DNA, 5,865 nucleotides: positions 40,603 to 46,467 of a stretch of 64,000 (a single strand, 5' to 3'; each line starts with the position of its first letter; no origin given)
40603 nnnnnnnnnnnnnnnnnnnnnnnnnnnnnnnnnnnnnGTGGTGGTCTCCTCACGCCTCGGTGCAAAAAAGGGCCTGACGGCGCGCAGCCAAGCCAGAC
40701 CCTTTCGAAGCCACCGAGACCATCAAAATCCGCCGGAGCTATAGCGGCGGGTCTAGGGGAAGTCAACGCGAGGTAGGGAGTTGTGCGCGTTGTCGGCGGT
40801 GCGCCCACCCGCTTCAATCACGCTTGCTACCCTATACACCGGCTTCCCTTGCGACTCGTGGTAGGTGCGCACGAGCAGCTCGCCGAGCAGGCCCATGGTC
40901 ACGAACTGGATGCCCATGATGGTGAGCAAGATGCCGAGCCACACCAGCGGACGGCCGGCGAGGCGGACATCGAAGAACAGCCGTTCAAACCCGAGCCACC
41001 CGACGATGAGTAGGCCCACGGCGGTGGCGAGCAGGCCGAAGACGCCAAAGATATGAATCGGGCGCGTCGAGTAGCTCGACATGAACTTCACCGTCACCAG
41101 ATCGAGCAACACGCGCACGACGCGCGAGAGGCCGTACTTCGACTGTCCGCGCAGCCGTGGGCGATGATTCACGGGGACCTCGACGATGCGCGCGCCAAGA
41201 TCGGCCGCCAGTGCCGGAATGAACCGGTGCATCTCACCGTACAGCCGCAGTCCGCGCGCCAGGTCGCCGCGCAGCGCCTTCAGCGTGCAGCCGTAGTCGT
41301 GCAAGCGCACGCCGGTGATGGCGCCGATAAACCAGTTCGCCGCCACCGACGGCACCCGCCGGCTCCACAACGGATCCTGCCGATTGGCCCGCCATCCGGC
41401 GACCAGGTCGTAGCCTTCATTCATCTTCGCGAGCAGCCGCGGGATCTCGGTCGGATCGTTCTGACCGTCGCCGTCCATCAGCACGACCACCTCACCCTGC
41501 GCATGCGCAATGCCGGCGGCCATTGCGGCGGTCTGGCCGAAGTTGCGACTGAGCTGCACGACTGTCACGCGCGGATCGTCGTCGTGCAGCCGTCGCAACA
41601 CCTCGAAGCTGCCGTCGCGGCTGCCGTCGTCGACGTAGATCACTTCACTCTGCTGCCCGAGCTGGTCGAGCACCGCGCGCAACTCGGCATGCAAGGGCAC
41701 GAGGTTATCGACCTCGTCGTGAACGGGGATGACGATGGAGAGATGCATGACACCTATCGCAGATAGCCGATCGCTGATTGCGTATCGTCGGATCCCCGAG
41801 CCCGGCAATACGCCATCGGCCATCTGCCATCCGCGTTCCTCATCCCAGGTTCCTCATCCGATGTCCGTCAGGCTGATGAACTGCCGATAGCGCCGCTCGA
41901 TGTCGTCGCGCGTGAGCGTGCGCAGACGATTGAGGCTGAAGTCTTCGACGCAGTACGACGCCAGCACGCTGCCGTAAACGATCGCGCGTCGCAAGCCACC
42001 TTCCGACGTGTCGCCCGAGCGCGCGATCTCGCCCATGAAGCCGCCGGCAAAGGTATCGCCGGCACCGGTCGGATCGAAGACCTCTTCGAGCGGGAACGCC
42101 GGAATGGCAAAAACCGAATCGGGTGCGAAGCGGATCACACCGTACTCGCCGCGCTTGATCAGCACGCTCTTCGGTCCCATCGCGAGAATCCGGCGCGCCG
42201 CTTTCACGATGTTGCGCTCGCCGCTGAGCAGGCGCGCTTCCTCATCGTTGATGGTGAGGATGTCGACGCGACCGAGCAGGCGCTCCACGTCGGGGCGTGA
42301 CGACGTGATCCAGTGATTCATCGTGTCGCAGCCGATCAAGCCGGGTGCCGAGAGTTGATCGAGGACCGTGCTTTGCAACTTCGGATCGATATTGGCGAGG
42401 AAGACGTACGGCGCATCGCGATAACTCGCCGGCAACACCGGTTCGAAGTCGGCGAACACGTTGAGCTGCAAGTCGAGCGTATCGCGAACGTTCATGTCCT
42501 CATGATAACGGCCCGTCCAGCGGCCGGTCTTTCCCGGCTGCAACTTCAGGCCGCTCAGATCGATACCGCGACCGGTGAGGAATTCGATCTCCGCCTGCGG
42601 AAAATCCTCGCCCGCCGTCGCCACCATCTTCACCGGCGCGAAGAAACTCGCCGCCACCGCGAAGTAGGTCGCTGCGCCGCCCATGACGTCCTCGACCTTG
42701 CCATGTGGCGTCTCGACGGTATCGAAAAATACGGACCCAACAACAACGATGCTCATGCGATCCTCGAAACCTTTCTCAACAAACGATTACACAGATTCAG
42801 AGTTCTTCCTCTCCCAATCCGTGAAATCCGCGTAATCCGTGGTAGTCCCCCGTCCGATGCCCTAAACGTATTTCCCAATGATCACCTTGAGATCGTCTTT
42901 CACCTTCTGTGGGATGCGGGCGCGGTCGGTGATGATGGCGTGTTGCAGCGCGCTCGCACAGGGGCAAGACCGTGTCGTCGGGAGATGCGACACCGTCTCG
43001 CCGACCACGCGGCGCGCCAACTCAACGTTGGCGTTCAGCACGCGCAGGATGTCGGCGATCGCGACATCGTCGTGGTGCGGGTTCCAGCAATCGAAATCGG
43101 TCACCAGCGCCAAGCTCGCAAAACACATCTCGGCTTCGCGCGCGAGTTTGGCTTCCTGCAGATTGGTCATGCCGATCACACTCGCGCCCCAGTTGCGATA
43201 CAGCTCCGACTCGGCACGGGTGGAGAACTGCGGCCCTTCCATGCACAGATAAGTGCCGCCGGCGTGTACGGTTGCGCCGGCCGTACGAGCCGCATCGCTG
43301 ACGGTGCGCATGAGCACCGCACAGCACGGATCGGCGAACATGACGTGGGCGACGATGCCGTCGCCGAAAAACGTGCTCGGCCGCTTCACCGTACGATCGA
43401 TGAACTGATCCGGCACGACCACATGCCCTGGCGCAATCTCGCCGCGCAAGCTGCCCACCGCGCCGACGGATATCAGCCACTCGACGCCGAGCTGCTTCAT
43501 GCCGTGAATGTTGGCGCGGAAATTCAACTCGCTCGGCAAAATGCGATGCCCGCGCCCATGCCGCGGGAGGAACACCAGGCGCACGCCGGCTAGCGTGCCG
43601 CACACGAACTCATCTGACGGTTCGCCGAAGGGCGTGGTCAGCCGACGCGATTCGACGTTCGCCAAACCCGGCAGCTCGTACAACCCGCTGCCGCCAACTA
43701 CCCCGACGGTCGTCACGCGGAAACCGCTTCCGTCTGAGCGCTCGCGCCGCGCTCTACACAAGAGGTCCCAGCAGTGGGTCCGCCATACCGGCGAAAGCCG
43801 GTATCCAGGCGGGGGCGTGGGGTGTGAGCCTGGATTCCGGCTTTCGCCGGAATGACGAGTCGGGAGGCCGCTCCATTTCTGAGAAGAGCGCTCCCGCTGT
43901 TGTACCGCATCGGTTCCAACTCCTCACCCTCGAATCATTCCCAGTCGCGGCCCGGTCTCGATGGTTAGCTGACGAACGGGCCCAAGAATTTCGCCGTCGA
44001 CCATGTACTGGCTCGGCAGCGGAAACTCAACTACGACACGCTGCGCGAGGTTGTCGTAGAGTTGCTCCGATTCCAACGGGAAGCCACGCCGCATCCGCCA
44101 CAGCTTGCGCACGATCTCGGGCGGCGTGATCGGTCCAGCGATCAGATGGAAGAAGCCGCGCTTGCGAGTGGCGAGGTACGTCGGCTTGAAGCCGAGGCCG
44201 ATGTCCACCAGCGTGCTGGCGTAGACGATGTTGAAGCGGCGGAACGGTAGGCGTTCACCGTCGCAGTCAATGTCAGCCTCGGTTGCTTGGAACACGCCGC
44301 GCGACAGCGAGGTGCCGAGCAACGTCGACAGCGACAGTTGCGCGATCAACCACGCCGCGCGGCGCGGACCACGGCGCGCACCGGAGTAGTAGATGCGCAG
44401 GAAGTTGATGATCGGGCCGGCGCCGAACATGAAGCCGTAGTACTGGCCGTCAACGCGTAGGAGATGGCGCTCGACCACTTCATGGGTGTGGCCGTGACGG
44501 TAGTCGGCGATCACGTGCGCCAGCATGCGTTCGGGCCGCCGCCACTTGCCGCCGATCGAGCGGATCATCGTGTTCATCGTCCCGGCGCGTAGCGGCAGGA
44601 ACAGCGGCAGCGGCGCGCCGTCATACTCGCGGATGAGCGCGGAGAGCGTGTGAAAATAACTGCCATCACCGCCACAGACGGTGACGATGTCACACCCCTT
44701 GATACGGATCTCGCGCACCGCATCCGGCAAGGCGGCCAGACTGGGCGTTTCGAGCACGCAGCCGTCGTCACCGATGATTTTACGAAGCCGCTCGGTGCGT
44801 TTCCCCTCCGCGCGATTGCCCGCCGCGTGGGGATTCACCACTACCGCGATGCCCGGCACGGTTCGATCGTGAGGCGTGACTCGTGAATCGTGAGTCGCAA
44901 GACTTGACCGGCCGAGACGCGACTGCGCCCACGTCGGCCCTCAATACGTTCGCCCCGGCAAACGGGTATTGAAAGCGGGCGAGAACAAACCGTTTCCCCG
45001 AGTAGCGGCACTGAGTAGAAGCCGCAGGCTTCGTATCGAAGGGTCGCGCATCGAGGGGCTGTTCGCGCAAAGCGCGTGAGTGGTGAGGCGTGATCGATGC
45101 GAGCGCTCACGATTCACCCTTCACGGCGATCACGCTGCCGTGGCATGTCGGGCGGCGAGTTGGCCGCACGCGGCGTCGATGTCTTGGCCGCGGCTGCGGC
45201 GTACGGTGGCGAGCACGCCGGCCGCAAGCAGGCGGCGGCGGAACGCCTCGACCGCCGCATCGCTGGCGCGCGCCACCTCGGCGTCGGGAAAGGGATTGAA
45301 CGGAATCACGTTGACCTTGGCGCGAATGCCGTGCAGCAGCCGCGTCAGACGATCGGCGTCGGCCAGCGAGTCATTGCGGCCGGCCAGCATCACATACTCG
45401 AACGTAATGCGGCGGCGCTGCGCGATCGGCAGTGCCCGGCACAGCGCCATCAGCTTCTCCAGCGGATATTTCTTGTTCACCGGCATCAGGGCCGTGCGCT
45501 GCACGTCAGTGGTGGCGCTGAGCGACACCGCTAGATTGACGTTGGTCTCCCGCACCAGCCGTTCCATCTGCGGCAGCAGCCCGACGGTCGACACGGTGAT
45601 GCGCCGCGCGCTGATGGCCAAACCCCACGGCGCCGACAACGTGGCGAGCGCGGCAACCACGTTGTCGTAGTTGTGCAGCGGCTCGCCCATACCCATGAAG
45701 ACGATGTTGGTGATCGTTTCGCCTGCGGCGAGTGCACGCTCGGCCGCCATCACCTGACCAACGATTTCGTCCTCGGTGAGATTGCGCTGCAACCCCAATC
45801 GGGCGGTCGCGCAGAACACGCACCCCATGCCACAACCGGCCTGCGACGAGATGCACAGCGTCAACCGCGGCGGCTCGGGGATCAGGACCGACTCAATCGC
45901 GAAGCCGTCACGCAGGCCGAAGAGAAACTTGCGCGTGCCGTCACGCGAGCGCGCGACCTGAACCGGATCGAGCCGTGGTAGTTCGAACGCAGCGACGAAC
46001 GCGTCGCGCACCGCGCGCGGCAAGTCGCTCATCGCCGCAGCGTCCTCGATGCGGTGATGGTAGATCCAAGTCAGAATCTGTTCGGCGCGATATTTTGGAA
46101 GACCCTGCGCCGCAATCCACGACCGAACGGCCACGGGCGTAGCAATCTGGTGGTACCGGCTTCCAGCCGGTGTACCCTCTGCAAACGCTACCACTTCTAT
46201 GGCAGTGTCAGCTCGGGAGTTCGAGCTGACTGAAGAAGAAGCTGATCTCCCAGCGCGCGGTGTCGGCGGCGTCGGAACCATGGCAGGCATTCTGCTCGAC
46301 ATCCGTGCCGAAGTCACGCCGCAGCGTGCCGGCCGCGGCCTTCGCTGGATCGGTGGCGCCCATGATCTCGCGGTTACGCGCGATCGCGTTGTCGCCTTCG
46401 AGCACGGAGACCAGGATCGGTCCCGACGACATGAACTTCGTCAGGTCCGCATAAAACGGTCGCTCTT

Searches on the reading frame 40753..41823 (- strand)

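Call 34: search_protein_families(library=pfam, proteins=[window:40753-41823:-], max_evalue=0.000001)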
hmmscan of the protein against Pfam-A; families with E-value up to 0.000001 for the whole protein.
window:40753-41823:- (356 aa): 1 family
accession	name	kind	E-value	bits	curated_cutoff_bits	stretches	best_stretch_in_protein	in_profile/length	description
PF00535.33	Glycos_transf_2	-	7e-30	104.6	23.3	1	29-159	1-129/168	Glycosyl transferase family 2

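Call 64: search_protein_families(library=ncbifam, proteins=[window:40753-41823:-], max_evalue=1e-10)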
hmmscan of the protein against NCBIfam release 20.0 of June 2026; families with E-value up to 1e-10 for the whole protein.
window:40753-41823:- (356 aa): 9 families
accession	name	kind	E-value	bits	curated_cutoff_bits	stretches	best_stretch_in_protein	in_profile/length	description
NF007986.1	PRK10714.1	equivalog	2.5e-64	217.3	529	1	25-337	5-313/316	undecaprenyl-phosphate 4-deoxy-4-formamido-L-arabinose transferase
NF047588.1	GlcsyltransPgfSStrep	equivalog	4.9e-43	147.5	500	1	26-332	1-302/308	glycosyltransferase PgfS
TIGR04182.1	glyco_TIGR04182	equivalog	2.5e-17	63.2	325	1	29-323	3-288/293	S-layer glycoprotein N-glycosyltransferase AglJ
TIGR03937.1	PgaC_IcaA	equivalog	9.9e-16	57.7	422.3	1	25-137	44-153/407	poly-beta-1,6-N-acetyl-D-glucosamine synthase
NF041875.1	EPS_EpsD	equivalog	1.4e-13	50.9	370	1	28-141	1-111/325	exopolysaccharide biosynthesis glycosyltransferase EpsD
TIGR03965.1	mycofact_glyco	equivalog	9.5e-13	47.8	280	1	27-136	75-181/467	mycofactocin biosynthesis glycosyltransferase MftF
NF007482.0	PRK10073.1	equivalog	1.4e-12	47.3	423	1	27-132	7-108/334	glycosyltransferase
TIGR04283.1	glyco_like_mftF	equivalog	6.9e-12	45.4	182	1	28-164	1-127/221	TIGR04283 family arsenosugar biosynthesis glycosyltransferase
NF047683.1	TeichurnBiosyTuaG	equivalog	4.5e-11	42.9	400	1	44-135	21-112/252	teichuronic acid biosynthesis protein TuaG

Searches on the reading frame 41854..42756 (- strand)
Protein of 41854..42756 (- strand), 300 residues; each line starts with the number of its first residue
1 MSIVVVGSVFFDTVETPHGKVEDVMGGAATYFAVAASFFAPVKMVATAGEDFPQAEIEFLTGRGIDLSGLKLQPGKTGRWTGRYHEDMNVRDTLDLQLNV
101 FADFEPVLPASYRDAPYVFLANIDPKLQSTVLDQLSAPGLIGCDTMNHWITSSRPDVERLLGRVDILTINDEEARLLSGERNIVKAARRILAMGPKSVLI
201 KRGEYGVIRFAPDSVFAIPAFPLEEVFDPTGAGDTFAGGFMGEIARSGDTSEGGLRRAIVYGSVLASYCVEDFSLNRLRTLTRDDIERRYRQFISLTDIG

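Call 34: search_protein_families(library=pfam, proteins=[window:41854-42756:-], max_evalue=0.000001)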
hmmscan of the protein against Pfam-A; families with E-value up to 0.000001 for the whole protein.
window:41854-42756:- (300 aa): 1 family
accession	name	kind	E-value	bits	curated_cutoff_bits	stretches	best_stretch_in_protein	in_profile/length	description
PF00294.29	PfkB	-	2.7e-24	86.5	25.8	1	3-274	4-294/302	pfkB family carbohydrate kinase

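Call 64: search_protein_families(library=ncbifam, proteins=[window:41854-42756:-], max_evalue=1e-10)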
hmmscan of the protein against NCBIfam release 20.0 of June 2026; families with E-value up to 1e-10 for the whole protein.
window:41854-42756:- (300 aa): 4 families
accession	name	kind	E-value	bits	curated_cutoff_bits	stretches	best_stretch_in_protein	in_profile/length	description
TIGR02152.1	D_ribokin_bact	equivalog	1.5e-15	57.3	299.65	1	158-270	170-281/298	ribokinase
NF040938.1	KDG_KDGal_kin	equivalog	1.5e-15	57.1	400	1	153-261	172-279/305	bifunctional 2-dehydro-3-deoxygluconokinase/2-dehydro-3-deoxygalactonokinase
TIGR04382.1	myo_inos_iolC_N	equivalog_domain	2.7e-14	53.2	300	1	157-270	182-290/309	5-dehydro-2-deoxygluconokinase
NF049991.1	TagKinase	equivalog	4.4e-14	52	420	1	154-258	185-288/321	tagatose kinase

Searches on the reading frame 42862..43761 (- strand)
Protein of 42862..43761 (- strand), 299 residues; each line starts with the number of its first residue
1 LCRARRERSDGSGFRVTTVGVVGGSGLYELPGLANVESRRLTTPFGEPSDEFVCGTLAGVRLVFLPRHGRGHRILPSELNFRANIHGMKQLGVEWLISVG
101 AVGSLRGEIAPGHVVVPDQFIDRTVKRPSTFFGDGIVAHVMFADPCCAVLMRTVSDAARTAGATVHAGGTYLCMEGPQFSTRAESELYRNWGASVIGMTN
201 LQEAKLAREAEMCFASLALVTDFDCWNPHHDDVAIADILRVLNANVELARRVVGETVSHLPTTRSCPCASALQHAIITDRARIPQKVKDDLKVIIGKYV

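Call 34: search_protein_families(library=pfam, proteins=[window:42862-43761:-], max_evalue=0.000001)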
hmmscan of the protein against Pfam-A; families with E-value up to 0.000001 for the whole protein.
window:42862-43761:- (299 aa): 1 family
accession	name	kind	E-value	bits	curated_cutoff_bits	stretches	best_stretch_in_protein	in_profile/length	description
PF01048.26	PNP_UDP_1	-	2.5e-48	165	25.1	1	18-257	1-232/233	Phosphorylase superfamily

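Call 64: search_protein_families(library=ncbifam, proteins=[window:42862-43761:-], max_evalue=1e-10)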
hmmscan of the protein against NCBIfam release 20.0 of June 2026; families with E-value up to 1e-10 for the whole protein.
window:42862-43761:- (299 aa): 11 families
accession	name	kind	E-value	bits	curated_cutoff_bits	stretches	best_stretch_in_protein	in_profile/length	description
NF005657.0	PRK07432.1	equivalog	5.3e-118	393.4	453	1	17-299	4-290/291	S-methyl-5'-thioadenosine phosphorylase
NF006492.0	PRK08931.1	equivalog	5.2e-116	387.1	437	1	17-297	4-287/291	S-methyl-5'-thioadenosine phosphorylase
TIGR01694.1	MTAP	equivalog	1.3e-93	312.8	274.85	1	19-258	2-239/240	S-methyl-5'-thioadenosine phosphorylase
NF006334.0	PRK08564.1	equivalog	7.8e-91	303.9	382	1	17-276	8-266/267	S-methyl-5'-thioadenosine phosphorylase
NF005876.0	PRK07823.1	equivalog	6.2e-78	261.6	306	1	17-273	6-258/267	S-methyl-5'-thioadenosine phosphorylase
NF006599.0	PRK09136.1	equivalog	1.3e-61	208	223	1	18-257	3-244/247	S-methyl-5'-thioinosine phosphorylase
NF006054.0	PRK08202.1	equivalog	9.4e-23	81.1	218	1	50-258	65-272/274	purine-nucleoside phosphorylase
TIGR01697.1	PNPH-PUNA-XAPA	subfamily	2.9e-19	69.4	197.1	1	50-253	41-242/247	inosine/guanosine/xanthosine phosphorylase family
TIGR01698.1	PUNP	equivalog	5.1e-17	62.1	302.6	1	52-224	43-212/245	purine-nucleoside phosphorylase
TIGR01700.1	PNPH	equivalog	4.4e-14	52.5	293.35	1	51-253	42-244/249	purine nucleoside phosphorylase I, inosine and guanosine-specific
TIGR01699.1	XAPA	equivalog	4e-11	42.9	370.9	1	49-222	40-213/248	xanthosine phosphorylase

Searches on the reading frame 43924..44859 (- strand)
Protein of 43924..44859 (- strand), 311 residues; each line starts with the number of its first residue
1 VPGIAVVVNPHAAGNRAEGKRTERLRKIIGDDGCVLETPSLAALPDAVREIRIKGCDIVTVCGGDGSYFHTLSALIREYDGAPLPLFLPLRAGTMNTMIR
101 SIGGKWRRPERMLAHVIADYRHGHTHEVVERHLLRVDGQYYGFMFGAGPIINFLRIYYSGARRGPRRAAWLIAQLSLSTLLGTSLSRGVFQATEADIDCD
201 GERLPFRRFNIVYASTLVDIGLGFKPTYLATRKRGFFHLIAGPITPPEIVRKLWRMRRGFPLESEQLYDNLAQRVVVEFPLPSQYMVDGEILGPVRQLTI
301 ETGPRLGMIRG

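Call 34: search_protein_families(library=pfam, proteins=[window:43924-44859:-], max_evalue=0.000001)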
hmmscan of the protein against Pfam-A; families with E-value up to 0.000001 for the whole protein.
window:43924-44859:- (311 aa): 1 family
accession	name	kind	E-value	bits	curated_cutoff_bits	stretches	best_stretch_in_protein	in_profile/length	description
PF00781.29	DAGK_cat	-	1.6e-08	34.6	23.6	1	5-115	3-111/125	Diacylglycerol kinase catalytic domain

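Call 64: search_protein_families(library=ncbifam, proteins=[window:43924-44859:-], max_evalue=1e-10)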
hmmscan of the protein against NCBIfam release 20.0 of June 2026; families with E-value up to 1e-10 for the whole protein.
window:43924-44859:- (311 aa): 0 families

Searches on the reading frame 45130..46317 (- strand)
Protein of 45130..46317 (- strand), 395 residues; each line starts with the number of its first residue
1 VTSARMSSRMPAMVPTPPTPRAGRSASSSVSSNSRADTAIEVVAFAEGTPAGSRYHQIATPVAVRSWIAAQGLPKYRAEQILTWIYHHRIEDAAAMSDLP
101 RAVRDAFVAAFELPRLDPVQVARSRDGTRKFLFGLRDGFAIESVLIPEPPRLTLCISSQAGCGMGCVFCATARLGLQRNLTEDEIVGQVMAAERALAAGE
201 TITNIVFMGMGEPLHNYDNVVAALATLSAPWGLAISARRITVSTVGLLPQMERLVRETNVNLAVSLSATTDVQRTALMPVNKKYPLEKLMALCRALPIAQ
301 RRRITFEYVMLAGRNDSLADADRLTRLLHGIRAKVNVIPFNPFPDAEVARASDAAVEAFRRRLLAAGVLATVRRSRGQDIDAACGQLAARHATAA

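Call 34: search_protein_families(library=pfam, proteins=[window:45130-46317:-], max_evalue=0.000001)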
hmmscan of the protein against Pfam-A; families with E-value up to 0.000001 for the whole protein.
window:45130-46317:- (395 aa): 2 families
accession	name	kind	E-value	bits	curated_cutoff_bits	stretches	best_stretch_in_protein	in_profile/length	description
PF04055.27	Radical_SAM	-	6.1e-15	56.2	29.5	1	157-317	2-157/166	Radical SAM superfamily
PF21016.3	RlmN_N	-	1.7e-09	37.7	24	1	64-106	11-53/60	Ribosomal RNA large subunit methyltransferase N-terminal domain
